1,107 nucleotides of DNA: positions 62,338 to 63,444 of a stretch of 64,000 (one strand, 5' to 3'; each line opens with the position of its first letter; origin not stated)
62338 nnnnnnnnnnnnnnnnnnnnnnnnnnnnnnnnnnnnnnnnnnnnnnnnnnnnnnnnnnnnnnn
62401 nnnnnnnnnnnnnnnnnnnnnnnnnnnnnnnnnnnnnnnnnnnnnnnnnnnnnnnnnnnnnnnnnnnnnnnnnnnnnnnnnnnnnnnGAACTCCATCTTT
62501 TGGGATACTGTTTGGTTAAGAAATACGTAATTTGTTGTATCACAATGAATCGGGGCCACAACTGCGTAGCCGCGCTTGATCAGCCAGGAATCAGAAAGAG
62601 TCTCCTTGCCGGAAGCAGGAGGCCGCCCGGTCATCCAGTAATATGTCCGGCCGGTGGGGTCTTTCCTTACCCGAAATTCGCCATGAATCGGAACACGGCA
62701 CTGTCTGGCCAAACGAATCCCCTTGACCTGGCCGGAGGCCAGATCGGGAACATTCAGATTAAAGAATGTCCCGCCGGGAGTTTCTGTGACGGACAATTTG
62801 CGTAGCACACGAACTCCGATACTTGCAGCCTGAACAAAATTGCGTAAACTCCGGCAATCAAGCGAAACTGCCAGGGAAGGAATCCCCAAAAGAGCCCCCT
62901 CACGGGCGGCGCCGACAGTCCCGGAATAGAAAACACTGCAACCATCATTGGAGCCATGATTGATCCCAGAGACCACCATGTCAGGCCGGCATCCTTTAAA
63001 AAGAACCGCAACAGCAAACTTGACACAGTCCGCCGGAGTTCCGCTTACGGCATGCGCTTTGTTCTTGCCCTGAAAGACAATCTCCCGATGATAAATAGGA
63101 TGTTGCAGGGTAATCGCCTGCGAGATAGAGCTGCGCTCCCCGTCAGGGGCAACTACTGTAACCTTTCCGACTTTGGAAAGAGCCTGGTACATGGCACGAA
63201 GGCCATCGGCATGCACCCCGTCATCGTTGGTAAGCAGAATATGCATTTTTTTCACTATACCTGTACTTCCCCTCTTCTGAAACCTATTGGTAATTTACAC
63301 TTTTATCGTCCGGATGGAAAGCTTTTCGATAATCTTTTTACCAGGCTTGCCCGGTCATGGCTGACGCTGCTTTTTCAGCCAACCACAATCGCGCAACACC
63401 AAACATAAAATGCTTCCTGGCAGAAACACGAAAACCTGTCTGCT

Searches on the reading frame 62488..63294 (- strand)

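Call 38: search_protein_families(library=pfam, proteins=[window:62488-63294:-], max_evalue=0.0001)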
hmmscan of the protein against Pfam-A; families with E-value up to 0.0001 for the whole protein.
window:62488-63294:- (269 aa): 1 family
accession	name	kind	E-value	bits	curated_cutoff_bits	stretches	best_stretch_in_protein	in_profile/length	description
PF01975.23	SurE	-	2e-59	201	22.1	1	19-200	1-184/189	Survival protein SurE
